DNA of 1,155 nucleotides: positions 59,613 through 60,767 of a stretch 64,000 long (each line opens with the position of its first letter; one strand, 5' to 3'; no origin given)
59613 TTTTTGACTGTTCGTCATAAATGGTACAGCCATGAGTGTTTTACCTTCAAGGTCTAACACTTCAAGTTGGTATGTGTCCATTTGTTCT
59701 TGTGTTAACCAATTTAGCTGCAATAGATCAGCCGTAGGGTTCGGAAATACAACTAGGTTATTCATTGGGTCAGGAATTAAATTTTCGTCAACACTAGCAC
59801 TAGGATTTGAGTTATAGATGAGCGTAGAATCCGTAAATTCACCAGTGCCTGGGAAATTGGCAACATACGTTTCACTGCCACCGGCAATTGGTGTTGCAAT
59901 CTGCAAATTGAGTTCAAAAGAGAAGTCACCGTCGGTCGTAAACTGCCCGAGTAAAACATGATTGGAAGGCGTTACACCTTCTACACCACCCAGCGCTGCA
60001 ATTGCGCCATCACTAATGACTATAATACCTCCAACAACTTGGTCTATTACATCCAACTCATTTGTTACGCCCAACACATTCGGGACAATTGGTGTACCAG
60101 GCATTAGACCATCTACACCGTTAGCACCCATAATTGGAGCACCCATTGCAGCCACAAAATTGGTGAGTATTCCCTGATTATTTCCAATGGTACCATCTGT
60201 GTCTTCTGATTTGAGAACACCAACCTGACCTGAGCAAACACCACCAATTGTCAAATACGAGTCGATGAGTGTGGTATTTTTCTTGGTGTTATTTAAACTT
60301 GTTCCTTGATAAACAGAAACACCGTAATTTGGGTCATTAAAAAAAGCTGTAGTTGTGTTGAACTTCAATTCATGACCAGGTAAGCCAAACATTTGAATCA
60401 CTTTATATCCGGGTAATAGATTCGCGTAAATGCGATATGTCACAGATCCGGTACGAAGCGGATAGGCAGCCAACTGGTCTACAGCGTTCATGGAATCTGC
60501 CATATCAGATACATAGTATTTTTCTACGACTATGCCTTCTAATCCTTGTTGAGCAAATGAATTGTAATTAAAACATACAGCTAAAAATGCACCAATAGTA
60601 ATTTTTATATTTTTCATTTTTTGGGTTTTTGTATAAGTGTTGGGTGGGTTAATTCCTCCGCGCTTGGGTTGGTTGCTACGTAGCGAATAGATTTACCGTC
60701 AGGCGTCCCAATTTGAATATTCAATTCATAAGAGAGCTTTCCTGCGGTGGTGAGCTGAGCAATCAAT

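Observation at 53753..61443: Six translationally coupled genes pair a SusD-less TonB-dependent receptor with three T9SS-type secreted paralogues, a Fib_succ lipoprotein and a small OM barrel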

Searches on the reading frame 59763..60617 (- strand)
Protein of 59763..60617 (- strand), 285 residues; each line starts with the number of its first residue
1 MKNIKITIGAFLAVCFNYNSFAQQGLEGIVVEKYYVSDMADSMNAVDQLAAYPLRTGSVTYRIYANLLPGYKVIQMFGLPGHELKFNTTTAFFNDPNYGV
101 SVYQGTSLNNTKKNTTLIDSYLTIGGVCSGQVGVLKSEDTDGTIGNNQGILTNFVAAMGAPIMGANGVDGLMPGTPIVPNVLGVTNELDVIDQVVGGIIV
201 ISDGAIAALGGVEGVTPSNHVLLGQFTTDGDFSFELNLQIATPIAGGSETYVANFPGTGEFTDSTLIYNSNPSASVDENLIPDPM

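Call 10: find_homologous_proteins(query=A2, max_evalue=0.001)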
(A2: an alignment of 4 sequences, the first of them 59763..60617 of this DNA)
Query A2 (4 sequences) (285 aa, profile of the alignment): 1463 proteins with E <= 0.001 among 8000 candidates; the best 120 are listed.
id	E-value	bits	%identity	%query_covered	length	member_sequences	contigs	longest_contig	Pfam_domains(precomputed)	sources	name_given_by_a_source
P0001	2.9e-116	406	99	100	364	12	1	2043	PF18962.8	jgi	-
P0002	7.2e-108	378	31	89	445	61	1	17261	-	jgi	jgi:hypothetical protein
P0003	5.4e-107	375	87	100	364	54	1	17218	PF18962.8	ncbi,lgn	-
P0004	5.6e-107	375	30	89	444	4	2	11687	-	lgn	-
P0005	6.5e-107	375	28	81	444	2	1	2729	-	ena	-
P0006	3.9e-103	363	30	86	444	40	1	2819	-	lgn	-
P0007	1.8e-102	360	32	93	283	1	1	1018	-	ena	-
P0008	2.1e-102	360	83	100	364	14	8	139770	PF18962.8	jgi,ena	jgi:hypothetical protein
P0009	4.1e-102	359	29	86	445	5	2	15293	-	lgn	-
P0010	4.5e-102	359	82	100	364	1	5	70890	PF18962.8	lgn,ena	-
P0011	4.5e-102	359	82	100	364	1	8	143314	PF18962.8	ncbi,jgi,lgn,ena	jgi:hypothetical protein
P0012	4.8e-102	359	82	100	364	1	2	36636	PF18962.8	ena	-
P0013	6.8e-102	358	29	86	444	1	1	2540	-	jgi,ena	-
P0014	8.5e-102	358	81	100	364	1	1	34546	PF18962.8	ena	-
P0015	1.0e-101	358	81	100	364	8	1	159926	PF18962.8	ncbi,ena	-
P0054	6.5e-90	319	63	100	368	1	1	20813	PF18962.8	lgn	-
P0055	6.9e-90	319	60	100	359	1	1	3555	PF18962.8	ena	-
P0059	3.1e-89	317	65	97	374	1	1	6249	PF18962.8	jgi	jgi:hypothetical protein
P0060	3.4e-89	317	65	96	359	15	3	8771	PF18962.8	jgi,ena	jgi:hypothetical protein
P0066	9.5e-88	312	63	97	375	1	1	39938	PF18962.8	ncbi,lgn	-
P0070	2.4e-87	311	67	94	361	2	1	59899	PF18962.8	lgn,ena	-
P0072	1.1e-86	309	61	95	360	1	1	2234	PF18962.8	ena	-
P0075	1.3e-86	308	69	91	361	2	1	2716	PF18962.8,PF11589.15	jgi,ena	jgi:hypothetical protein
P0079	3.8e-86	307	65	95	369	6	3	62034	PF18962.8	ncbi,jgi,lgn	jgi:hypothetical protein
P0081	1.2e-85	305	62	96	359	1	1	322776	PF18962.8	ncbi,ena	-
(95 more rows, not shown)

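Call 12: find_related_loci(query=A2, collection=genome_contigs, flank=10000)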
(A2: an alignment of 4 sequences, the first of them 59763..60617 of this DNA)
Query A2 (285 aa) in genome_contigs; peptide patterns used: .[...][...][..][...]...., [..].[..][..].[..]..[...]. (x = any residue, [..] = any of these).
599 stretches matched a pattern (row limit reached: there are more); 270 encode a relative of the query (tblastn E <= 1e-3); the best 80 are kept; 77 distinct loci.
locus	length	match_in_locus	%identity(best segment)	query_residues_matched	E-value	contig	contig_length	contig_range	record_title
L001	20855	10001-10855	84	1-285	3e-157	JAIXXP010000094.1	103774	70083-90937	MAG: Cryomorphaceae bacterium isolate D4_MAG_00057 pond_D4_MAG_00057_000000000052, whole genome shotgun sequence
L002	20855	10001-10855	83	1-285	4e-154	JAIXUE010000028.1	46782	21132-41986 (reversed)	MAG: Cryomorphaceae bacterium isolate D1_MAG_00008 pond_D1_MAG_00008_000000000040, whole genome shotgun sequence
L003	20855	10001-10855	81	1-285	1e-149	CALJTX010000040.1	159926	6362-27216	MAG TPA_asm: uncultured Flavobacteriia bacterium isolate SRR6231137_bin.28_CONCOCT_v1.1_MAG genome assembly, contig: ERZ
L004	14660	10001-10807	68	1-272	4e-115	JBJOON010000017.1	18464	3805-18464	MAG: Bacteroidota bacterium isolate umpqua_2019_sw_WHONDRS-S19S_0079_F_bin.37 scaffold_371, whole genome shotgun sequenc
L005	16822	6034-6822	68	11-272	8e-114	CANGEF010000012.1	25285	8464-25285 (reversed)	MAG: Flavobacteriales bacterium isolate Jr-28aug17-172 genome assembly, contig: Jr-28aug17-C2299, whole genome shotgun s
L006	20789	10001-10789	68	11-272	3e-113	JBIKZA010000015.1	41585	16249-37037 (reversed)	MAG: Flavobacteriales bacterium isolate ME2015-10-22_3300042382_group6_bin55 Rohwer_bin969_scaffold_113_c1, whole genome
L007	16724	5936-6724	70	11-272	5e-115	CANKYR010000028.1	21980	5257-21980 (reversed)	MAG: Flavobacteriales bacterium isolate ZE-3nov15-71 genome assembly, contig: ZE-3nov15-C1939, whole genome shotgun sequ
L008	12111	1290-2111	65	4-278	1e-112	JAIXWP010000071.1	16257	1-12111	MAG: Flavobacteriales bacterium isolate D4_MAG_00021 pond_D4_MAG_00021_000000000004, whole genome shotgun sequence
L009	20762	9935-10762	63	1-276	4e-112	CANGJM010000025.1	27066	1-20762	MAG: Flavobacteriales bacterium isolate Jr-28jun17-195 genome assembly, contig: Jr-28jun17-C2468, whole genome shotgun s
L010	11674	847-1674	63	1-276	5e-110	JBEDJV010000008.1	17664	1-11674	MAG: Bacteroidota bacterium isolate NASQAN2015_047_F_bin.10 scaffold_22, whole genome shotgun sequence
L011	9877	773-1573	65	1-270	2e-109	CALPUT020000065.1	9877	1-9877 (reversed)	MAG: Chryseobacterium gleum isolate HRS-ES5-bin-44 genome assembly, contig: HRS-ES5-C3074, whole genome shotgun sequence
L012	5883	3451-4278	61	1-276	4e-108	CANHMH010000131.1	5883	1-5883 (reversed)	MAG: Flavobacteriales bacterium isolate RE-23may17-335 genome assembly, contig: RE-23may17-C86960, whole genome shotgun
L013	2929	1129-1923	65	5-270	4e-111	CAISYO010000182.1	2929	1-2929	MAG: uncultured Bacteroidetes bacterium isolate Loclat_bin-05265 genome assembly, contig: bin-05265:182/331, whole genom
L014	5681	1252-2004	68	20-270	1e-106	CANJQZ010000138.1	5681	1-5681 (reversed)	MAG: Flavobacteriales bacterium isolate RH-23may17-504 genome assembly, contig: RH-23may17-C122494, whole genome shotgun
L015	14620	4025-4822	63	2-271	2e-106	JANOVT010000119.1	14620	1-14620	MAG: Flavobacteriales bacterium isolate VAR_35_metabat_581 VAR_35_k141_2905063, whole genome shotgun sequence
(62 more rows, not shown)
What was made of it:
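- All loci come from related Flavobacteriales MAGs (call 12).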

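Call 18: search_solved_structures(query=A2, max_evalue=10)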
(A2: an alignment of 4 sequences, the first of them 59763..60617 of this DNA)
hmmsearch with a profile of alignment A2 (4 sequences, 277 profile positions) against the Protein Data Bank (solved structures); distinct sequences matched with E-value up to 10: 2.
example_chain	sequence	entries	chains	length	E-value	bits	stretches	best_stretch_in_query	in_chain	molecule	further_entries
3jc1_Ab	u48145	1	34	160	0.16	14.4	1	110-186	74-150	Charged multivesicular body protein 1b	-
6e8g_T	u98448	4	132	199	0.26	13.7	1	110-187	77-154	Charged multivesicular body protein 1b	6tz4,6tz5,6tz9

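Call 25: find_encoding_contigs(protein=P0011, flank=10000, max_places=2)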
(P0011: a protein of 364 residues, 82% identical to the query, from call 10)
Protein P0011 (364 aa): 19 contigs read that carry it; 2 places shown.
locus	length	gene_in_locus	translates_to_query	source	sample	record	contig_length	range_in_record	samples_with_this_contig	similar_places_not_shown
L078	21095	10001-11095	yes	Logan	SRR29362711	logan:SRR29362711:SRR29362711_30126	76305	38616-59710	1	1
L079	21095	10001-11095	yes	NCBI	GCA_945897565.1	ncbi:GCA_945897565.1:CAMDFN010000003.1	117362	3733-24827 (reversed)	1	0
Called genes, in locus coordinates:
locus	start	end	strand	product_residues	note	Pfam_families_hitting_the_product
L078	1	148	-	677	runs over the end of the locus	PF02683:DsbD_TM, PF13098:Thioredoxin_2, PF13899:Thioredoxin_7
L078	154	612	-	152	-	PF11412:DsbD_N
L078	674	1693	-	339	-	PF00814:TsaD, PF22521:HypF_C_2 (faint)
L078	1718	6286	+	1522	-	PF05359:DUF748, PF04357:TamB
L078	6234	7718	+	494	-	PF00289:Biotin_carb_N, PF02222:ATP-grasp, PF02786:CPSase_L_D2, PF07478:Dala_Dala_lig_C, PF02785:Biotin_carb_C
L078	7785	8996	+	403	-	PF08442:ATP-grasp_2, PF24948:Citrate_synth_N, PF00549:Ligase_CoA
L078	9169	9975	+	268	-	-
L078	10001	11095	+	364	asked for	PF18962:Por_Secre_tail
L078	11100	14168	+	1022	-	PF13620:CarboxypepD_reg, PF13715:CarbopepD_reg_2, PF07715:Plug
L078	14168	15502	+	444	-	-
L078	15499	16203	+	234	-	PF09603:Fib_succ_major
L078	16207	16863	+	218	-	-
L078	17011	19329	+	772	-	PF28492:Beta_helix_4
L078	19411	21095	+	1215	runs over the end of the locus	PF17957:Big_7, PF18962:Por_Secre_tail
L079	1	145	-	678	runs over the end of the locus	PF02683:DsbD_TM, PF13098:Thioredoxin_2, PF13899:Thioredoxin_7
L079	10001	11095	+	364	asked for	PF18962:Por_Secre_tail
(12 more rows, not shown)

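Call 43: search_protein_representatives(alignment_id=A2)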
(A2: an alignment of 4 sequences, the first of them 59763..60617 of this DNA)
Query: 4 sequences, 277 profile positions. Proteins with E-value up to 0.001 (for the whole library): 1445; up to 1e-10: 933; up to 1e-30: 575. The best 150 are listed.
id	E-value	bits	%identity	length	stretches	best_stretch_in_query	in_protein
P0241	5.9e-292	980.3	-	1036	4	1-273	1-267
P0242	2.6e-220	745.3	-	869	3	3-273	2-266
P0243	9.4e-152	520.3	-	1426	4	19-272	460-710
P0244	4.4e-130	449.2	-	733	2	5-262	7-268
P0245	6.6e-125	432.3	-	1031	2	1-266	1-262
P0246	2.8e-121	420.4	-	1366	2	1-274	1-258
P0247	2.6e-120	417.2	-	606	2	4-273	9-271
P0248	8.1e-119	412.3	-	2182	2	19-263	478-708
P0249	9.1e-111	385.9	-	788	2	21-246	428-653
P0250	3.9e-94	331.3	-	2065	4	22-257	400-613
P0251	1.1e-92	326.6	-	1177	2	19-276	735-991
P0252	4.4e-92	324.6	-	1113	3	21-276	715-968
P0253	4.7e-91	321.2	-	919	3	21-275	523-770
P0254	7.3e-85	300.9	-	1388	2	20-274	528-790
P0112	3.7e-84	298.6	-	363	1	10-274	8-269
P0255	1.9e-82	293.0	-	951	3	21-275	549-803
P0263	1.4e-76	273.7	-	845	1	1-274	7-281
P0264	1.6e-76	273.5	-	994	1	1-274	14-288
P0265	3.2e-76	272.6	-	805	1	5-276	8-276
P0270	5.8e-75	268.4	-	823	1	3-274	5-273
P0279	1.4e-71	257.3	-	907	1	2-274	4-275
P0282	1.1e-70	254.4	-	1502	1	1-272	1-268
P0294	3.3e-68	246.3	-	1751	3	22-254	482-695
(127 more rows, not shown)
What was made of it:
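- Most listed hits place the domain at residues 1-270 (call 43).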

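Call 65: search_protein_families(library=pfam, proteins=[P0054, P0055, P0059, P0060, P0066, P0070, P0072, P0075, P0079, P0081], max_evalue=1)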
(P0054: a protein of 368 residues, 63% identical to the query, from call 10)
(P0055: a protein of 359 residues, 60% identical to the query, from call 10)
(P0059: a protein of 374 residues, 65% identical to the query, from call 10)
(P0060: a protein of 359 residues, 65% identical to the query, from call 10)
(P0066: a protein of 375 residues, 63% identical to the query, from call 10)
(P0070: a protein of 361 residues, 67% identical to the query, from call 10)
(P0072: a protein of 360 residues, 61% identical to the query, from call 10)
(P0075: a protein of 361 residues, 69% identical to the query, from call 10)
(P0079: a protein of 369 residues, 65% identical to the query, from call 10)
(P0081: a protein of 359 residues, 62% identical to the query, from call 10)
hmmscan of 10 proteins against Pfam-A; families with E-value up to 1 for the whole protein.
P0054 (368 aa): 2 families
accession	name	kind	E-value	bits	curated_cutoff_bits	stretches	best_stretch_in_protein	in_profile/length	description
PF18962.6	Por_Secre_tail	-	4.5e-12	46.5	27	1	294-366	1-74/75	Secretion system C-terminal sorting domain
PF21461.3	HL_N-beta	-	0.81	10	27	1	33-65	15-45/57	Hyaluronate lyase, N-terminal beta-sheet domain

P0055 (359 aa): 4 families
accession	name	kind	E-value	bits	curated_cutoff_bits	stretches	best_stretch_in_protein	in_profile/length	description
PF18962.6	Por_Secre_tail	-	4.2e-16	59.4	27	1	285-357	1-74/75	Secretion system C-terminal sorting domain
PF11589.14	DUF3244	-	0.00024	21.5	25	1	277-348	16-86/96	Domain of unknown function (DUF3244)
PF04151.21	PPC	-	0.046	15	25.9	1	286-347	7-70/70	Bacterial pre-peptidase C-terminal domain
PF23623.1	GBD_IRG7_N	-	0.048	14.3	27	1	304-353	37-85/95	IRG7 N-terminal galactose binding domain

P0059 (374 aa): 2 families
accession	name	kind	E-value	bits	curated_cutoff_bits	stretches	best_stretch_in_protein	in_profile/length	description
PF18962.6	Por_Secre_tail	-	1e-12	48.6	27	1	302-369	2-71/75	Secretion system C-terminal sorting domain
PF11589.14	DUF3244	-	0.032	14.7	25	1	307-365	27-88/96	Domain of unknown function (DUF3244)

P0060 (359 aa): 2 families
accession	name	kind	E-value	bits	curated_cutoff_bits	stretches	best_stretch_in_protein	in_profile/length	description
PF18962.6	Por_Secre_tail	-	6.1e-15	55.7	27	1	286-358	1-75/75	Secretion system C-terminal sorting domain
PF16967.11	TcfC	-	0.053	13.5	29.4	1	319-355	23-60/68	E-set like domain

P0066 (375 aa): 3 families
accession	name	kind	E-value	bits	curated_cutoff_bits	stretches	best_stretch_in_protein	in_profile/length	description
PF18962.6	Por_Secre_tail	-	8.8e-12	45.6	27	1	303-369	2-70/75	Secretion system C-terminal sorting domain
PF11589.14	DUF3244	-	0.0069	16.8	25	1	308-366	27-88/96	Domain of unknown function (DUF3244)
PF13585.12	CHU_C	-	0.078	13.6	27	1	308-363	14-72/86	CHU_C Type IX secretion signal domain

P0070 (361 aa): 1 family
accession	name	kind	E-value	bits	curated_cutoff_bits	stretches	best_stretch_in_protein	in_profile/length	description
PF18962.6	Por_Secre_tail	-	5.4e-11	43.1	27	1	289-359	1-74/75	Secretion system C-terminal sorting domain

P0072 (360 aa): 3 families
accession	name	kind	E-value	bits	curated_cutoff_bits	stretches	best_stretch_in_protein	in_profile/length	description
PF18962.6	Por_Secre_tail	-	3.4e-15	56.5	27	1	286-358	1-74/75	Secretion system C-terminal sorting domain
PF11589.14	DUF3244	-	0.0013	19.1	25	1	276-350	14-87/96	Domain of unknown function (DUF3244)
PF24632.1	DUF7629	-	0.036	14.1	27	1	313-344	15-46/83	Domain of unknown function (DUF7629)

P0075 (361 aa): 4 families
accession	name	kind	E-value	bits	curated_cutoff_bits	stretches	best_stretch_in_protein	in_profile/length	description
PF18962.6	Por_Secre_tail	-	3.2e-14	53.4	27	1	289-357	2-72/75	Secretion system C-terminal sorting domain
PF11589.14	DUF3244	-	8.1e-08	32.6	25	1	294-352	27-88/96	Domain of unknown function (DUF3244)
PF16967.11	TcfC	-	0.014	15.4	29.4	1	330-348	33-51/68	E-set like domain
PF20254.3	DMFA2_C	-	0.3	10.9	27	1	309-358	27-78/374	N,N-dimethylformamidase beta subunit-like, C-terminal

P0079 (369 aa): 2 families
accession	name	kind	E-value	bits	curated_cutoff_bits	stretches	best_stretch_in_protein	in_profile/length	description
PF18962.6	Por_Secre_tail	-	1e-13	51.8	27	1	295-367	1-74/75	Secretion system C-terminal sorting domain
PF21461.3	HL_N-beta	-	0.0035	17.5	27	1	41-65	21-45/57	Hyaluronate lyase, N-terminal beta-sheet domain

P0081 (359 aa): 1 family
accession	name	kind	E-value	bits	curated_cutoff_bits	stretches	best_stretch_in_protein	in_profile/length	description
PF18962.6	Por_Secre_tail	-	4.3e-15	56.2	27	1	286-358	1-75/75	Secretion system C-terminal sorting domain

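Call 73: search_protein_families(library=pfam, proteins=[P0248, P0250, P0243, P0294, P0282], max_evalue=0.001)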
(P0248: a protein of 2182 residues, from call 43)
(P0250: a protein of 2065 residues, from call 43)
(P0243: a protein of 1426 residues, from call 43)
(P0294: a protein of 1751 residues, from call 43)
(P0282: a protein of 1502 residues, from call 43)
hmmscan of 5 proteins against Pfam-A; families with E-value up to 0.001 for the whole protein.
P0248 (2182 aa): 5 families
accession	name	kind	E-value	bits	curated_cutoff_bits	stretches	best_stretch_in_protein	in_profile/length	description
PF00629.30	MAM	-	1.3e-33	116.6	26.4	2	1710-1855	3-150/158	MAM domain, meprin/A5/mu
PF18884.5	TSP3_bac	-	6.7e-08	32.7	25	0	1086-1098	1-13/22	Bacterial TSP3 repeat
PF18962.6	Por_Secre_tail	-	4.8e-07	30.4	27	1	2099-2180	1-75/75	Secretion system C-terminal sorting domain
PF00036.39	EF-hand_1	-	4.8e-07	29.3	25.4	0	1028-1046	8-26/29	EF hand domain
PF13405.12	EF-hand_6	-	7.2e-06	25.7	25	0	1028-1046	8-26/30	EF-hand domain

P0250 (2065 aa): 2 families
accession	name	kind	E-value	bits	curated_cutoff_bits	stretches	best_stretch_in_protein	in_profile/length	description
PF18962.6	Por_Secre_tail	-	1.8e-09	38.2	27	1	1986-2063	2-75/75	Secretion system C-terminal sorting domain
PF18884.5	TSP3_bac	-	2.2e-09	37.4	25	0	677-689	1-13/22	Bacterial TSP3 repeat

P0243 (1426 aa): 1 family
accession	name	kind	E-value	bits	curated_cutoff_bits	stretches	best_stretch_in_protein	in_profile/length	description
PF18962.6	Por_Secre_tail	-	9.7e-15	55.1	27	1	1348-1424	1-75/75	Secretion system C-terminal sorting domain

P0294 (1751 aa): 0 families

P0282 (1502 aa): 2 families
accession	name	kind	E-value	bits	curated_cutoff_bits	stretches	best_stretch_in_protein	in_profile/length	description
PF04322.17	DUF473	-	5.2e-15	55.8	25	0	1036-1069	30-63/118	Protein of unknown function (DUF473)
PF18962.6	Por_Secre_tail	-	7.7e-07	29.8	27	1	1421-1501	1-75/75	Secretion system C-terminal sorting domain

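Call 74: search_protein_families(library=pfam, proteins=[P0244, P0245, P0249, P0253, P0255, P0263, P0264, P0265, P0270, P0279], max_evalue=0.001)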
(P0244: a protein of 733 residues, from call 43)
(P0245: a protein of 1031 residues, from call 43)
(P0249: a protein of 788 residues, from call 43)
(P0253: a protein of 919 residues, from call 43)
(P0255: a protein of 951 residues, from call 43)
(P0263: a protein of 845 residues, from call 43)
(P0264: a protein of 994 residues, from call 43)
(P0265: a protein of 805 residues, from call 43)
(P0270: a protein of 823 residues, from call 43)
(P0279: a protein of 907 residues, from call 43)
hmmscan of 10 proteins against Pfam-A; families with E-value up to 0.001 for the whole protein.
P0244 (733 aa): 1 family
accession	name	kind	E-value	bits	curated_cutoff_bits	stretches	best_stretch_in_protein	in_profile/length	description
PF18962.6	Por_Secre_tail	-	1.4e-10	41.8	27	1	655-731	1-75/75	Secretion system C-terminal sorting domain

P0245 (1031 aa): 3 families
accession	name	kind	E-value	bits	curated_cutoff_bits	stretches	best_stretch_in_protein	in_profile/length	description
PF18962.6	Por_Secre_tail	-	3.9e-10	40.3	27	1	953-1026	1-72/75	Secretion system C-terminal sorting domain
PF18884.5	TSP3_bac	-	5.2e-07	29.8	25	0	590-609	1-20/22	Bacterial TSP3 repeat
PF00036.39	EF-hand_1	-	3.5e-05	23.5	25.4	0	368-381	8-21/29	EF hand domain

P0249 (788 aa): 1 family
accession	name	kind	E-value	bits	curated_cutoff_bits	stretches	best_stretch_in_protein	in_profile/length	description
PF18962.6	Por_Secre_tail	-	3.1e-11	43.9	27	1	712-783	1-71/75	Secretion system C-terminal sorting domain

P0253 (919 aa): 1 family
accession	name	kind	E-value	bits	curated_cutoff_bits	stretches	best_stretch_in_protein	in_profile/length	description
PF18962.6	Por_Secre_tail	-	6e-12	46.1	27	1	838-917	1-73/75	Secretion system C-terminal sorting domain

P0255 (951 aa): 1 family
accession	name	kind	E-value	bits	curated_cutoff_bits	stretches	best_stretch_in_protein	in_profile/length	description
PF18962.6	Por_Secre_tail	-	1.5e-08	35.2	27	1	870-945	1-72/75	Secretion system C-terminal sorting domain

P0263 (845 aa): 1 family
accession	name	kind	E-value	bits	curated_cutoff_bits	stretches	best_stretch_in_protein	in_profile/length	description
PF18962.6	Por_Secre_tail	-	1.5e-10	41.6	27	1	774-835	1-66/75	Secretion system C-terminal sorting domain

P0264 (994 aa): 2 families
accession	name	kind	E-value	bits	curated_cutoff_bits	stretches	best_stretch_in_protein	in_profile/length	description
PF18962.6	Por_Secre_tail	-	3.2e-14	53.4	27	1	923-992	1-75/75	Secretion system C-terminal sorting domain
PF00404.24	Dockerin_1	-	3e-05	24.6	22.9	0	631-677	10-55/57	Dockerin type I domain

P0265 (805 aa): 2 families
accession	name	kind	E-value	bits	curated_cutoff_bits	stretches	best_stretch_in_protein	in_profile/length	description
PF17957.7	Big_7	-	9.3e-15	55.5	24.1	1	277-344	1-70/70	Bacterial Ig domain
PF18962.6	Por_Secre_tail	-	1.8e-09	38.2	27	1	726-803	1-75/75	Secretion system C-terminal sorting domain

P0270 (823 aa): 3 families
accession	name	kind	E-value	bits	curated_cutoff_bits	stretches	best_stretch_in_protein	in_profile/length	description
PF17957.7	Big_7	-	4.6e-18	66.1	24.1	1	276-343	1-69/70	Bacterial Ig domain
PF18962.6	Por_Secre_tail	-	1.1e-08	35.7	27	1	746-822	2-75/75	Secretion system C-terminal sorting domain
PF00041.27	fn3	-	0.00056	20.5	25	0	533-584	31-71/84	Fibronectin type III domain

P0279 (907 aa): 1 family
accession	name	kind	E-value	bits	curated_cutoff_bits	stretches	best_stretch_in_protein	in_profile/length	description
PF18962.6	Por_Secre_tail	-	2.3e-09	37.8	27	1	833-898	2-67/75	Secretion system C-terminal sorting domain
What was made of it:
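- Their other modules are Ig, fn3, TSP3, EF-hand, MAM and dockerin, with no enzyme domain (calls 73, 74). The VEKYY domain is the distal module of surface cargo (calls 43, 73, 74). Partner modules of the VEKYY family are typical adhesin parts: Ig, fn3, TSP3, EF-hand, MAM, dockerin (calls 73, 74).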
